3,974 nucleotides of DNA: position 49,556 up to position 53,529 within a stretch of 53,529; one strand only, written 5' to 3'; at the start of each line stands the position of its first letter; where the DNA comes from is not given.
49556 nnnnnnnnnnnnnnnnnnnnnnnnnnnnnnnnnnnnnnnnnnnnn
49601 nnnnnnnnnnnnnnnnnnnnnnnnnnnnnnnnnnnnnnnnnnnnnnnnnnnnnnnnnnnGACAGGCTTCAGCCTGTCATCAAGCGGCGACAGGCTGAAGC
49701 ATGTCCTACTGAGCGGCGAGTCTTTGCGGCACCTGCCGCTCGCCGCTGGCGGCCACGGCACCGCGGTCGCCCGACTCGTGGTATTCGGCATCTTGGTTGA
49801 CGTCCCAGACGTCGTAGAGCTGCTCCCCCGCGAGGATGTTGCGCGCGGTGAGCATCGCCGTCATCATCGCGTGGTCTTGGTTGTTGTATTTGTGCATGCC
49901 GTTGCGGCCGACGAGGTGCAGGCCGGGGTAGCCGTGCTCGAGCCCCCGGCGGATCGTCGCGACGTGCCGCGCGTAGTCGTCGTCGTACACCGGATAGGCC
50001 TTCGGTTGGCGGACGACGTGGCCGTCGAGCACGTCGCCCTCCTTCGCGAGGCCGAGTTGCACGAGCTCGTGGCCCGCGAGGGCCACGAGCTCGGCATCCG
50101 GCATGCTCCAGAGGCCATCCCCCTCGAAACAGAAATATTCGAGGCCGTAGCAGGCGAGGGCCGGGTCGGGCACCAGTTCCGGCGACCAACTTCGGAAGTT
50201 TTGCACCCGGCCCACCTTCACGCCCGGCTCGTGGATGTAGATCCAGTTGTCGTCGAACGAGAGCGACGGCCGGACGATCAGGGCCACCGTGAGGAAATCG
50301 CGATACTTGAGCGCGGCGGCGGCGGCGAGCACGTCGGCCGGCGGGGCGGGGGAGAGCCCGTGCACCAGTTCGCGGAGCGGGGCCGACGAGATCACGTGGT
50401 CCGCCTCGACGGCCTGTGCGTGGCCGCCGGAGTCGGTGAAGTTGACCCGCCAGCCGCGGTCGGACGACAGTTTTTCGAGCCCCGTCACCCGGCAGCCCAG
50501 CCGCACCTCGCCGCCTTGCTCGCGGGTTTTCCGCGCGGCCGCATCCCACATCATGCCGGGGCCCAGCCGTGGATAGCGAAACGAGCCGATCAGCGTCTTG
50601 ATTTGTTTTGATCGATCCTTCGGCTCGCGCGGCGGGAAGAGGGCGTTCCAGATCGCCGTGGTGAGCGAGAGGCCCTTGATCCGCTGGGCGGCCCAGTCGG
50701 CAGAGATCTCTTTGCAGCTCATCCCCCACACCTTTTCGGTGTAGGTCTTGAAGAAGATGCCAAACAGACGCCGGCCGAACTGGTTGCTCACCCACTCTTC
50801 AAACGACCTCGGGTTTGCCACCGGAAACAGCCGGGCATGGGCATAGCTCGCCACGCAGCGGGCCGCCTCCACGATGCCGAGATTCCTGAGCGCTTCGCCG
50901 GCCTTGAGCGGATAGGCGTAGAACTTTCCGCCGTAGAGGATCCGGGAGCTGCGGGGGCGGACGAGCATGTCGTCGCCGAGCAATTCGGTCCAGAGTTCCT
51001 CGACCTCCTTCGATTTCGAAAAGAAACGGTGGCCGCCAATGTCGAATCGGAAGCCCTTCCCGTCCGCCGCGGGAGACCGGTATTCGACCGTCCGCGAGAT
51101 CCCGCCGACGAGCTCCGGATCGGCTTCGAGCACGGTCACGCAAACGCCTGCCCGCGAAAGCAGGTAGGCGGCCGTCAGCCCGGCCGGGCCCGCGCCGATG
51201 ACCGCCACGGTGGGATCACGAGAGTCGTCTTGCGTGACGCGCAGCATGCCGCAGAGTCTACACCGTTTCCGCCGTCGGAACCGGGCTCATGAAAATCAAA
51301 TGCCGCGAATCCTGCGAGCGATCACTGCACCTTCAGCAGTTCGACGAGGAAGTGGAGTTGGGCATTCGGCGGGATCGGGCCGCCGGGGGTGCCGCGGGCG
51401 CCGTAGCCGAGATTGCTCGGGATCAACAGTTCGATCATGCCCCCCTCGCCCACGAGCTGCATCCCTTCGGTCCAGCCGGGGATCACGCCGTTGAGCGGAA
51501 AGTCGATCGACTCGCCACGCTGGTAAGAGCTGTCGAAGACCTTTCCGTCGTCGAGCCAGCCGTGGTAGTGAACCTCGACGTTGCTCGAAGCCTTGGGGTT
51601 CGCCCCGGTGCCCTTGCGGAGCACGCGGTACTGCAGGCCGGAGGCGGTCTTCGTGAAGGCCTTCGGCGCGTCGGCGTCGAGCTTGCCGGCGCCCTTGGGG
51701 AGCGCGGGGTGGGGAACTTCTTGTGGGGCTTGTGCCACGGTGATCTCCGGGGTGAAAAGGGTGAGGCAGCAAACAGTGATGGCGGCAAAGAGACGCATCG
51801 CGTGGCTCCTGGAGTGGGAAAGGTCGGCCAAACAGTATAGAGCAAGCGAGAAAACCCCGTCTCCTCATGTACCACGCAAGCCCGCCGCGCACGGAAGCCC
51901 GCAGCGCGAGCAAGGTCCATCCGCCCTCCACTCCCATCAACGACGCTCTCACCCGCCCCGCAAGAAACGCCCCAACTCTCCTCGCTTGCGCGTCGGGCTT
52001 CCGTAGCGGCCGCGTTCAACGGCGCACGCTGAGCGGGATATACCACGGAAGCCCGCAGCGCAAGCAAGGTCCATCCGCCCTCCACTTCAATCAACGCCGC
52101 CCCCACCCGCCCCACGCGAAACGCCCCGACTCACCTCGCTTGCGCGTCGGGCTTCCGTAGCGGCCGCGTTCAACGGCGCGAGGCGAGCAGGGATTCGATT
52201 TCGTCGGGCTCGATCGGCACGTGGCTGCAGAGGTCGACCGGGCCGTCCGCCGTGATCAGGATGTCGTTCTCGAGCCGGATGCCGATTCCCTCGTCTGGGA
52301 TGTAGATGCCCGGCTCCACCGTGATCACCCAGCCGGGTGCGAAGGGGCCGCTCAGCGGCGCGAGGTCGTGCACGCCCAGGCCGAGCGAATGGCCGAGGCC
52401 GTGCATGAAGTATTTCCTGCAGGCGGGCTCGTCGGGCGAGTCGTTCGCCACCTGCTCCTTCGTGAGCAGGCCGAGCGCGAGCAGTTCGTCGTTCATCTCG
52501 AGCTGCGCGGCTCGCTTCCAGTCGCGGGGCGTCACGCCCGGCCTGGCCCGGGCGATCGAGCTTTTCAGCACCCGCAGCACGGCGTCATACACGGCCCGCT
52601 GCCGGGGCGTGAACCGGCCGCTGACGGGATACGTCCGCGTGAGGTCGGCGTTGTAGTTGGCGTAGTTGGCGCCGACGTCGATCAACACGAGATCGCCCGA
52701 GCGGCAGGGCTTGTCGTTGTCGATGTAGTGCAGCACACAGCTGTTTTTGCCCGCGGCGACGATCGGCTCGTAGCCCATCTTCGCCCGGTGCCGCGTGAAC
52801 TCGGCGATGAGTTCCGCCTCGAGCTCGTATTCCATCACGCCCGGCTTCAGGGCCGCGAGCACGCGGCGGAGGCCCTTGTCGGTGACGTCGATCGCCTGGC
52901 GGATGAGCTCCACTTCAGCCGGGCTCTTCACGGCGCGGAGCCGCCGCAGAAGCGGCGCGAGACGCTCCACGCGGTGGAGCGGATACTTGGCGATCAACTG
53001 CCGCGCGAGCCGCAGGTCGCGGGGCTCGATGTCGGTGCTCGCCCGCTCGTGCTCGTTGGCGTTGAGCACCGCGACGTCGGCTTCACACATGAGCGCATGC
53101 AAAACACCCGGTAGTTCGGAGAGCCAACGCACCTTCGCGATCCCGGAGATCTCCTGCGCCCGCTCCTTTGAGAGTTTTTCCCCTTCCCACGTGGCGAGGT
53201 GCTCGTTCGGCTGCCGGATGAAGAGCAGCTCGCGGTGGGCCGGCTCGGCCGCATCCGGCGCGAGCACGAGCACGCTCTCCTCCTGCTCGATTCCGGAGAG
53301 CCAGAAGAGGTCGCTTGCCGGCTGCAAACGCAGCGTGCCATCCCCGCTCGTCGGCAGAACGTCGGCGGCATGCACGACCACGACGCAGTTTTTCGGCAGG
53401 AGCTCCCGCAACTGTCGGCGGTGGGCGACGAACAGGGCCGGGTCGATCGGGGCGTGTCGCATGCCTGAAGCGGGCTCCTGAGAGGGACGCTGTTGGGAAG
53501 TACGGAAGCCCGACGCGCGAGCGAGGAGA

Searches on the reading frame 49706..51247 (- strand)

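Call 10: search_protein_families(library=pfam, proteins=[window:49706-51247:-], max_evalue=0.01)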
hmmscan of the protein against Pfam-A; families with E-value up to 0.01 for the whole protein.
window:49706-51247:- (513 aa): 13 families
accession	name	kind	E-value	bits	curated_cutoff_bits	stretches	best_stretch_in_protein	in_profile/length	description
PF01593.30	Amino_oxidase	-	6.8e-22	78.8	19.8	1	22-472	2-443/443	Flavin containing amine oxidoreductase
PF13450.12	NAD_binding_8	-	3.8e-14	53.2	21.9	1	16-89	1-68/68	NAD(P)-binding Rossmann-like domain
PF01266.30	DAO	-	6.2e-13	49.4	27.9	1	14-289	2-202/353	FAD dependent oxidoreductase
PF01494.25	FAD_binding_3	-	5.2e-07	29.6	22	1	13-45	3-35/349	FAD binding domain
PF01946.23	Thi4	-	1.4e-05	24.9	26.2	1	13-50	19-57/235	Thi4 family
PF07992.20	Pyr_redox_2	-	2.5e-05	24.3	26.1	1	13-48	2-37/291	Pyridine nucleotide-disulphide oxidoreductase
PF00070.33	Pyr_redox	-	4.5e-05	24.3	22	1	14-47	2-35/82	Pyridine nucleotide-disulphide oxidoreductase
PF12831.13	FAD_oxidored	-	5.7e-05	23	27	1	14-49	2-37/416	FAD dependent oxidoreductase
PF00890.30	FAD_binding_2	-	0.00037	20.2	20.4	1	14-45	2-33/414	FAD binding domain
PF03486.20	HI0933_like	-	0.00065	19.6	50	1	13-45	2-34/244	HI0933-like protein Rossmann domain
PF01134.28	GIDA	-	0.00096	18.7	22.1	1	14-50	2-38/391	Glucose inhibited division protein A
PF13738.12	Pyr_redox_3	-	0.0041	16.8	30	1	16-43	2-30/305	Pyridine nucleotide-disulphide oxidoreductase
PF05834.18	Lycopene_cycl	-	0.0058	16.2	23.4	1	14-49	2-39/380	Lycopene cyclase protein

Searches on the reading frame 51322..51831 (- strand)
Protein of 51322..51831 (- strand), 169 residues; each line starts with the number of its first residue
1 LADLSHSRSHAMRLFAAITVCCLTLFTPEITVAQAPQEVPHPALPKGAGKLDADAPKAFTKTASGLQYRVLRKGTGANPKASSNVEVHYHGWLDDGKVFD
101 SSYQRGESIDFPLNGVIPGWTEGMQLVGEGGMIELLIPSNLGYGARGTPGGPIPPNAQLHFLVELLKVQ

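Call 10: search_protein_families(library=pfam, proteins=[window:51322-51831:-], max_evalue=0.01)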
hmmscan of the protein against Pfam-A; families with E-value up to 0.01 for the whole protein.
window:51322-51831:- (169 aa): 1 family
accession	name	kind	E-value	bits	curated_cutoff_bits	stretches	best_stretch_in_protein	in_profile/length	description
PF00254.34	FKBP_C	-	2.7e-26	92.2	21.1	1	78-166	4-94/94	FKBP-type peptidyl-prolyl cis-trans isomerase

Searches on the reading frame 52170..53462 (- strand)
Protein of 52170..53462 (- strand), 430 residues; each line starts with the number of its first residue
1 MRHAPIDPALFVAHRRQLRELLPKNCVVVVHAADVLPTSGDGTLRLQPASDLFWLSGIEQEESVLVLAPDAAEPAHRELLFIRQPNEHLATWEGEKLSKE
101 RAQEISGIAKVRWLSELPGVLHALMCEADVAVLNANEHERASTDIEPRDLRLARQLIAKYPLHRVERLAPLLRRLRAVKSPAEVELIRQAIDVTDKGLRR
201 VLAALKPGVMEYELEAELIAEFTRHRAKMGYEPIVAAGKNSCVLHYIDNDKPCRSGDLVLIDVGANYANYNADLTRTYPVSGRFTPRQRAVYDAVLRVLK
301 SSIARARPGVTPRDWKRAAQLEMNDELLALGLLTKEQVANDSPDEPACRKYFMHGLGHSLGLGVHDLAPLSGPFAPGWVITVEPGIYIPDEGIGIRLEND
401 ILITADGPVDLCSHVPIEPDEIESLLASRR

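Call 10: search_protein_families(library=pfam, proteins=[window:52170-53462:-], max_evalue=0.01)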
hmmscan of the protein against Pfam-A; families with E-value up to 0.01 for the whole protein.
window:52170-53462:- (430 aa): 2 families
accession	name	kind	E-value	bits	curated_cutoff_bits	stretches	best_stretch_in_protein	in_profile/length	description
PF00557.29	Peptidase_M24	-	1.2e-57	195.5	23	1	185-405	1-208/208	Metallopeptidase family M24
PF05195.22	AMP_N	-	5.8e-24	84.6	24.6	1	11-129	1-118/121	Aminopeptidase P, N-terminal domain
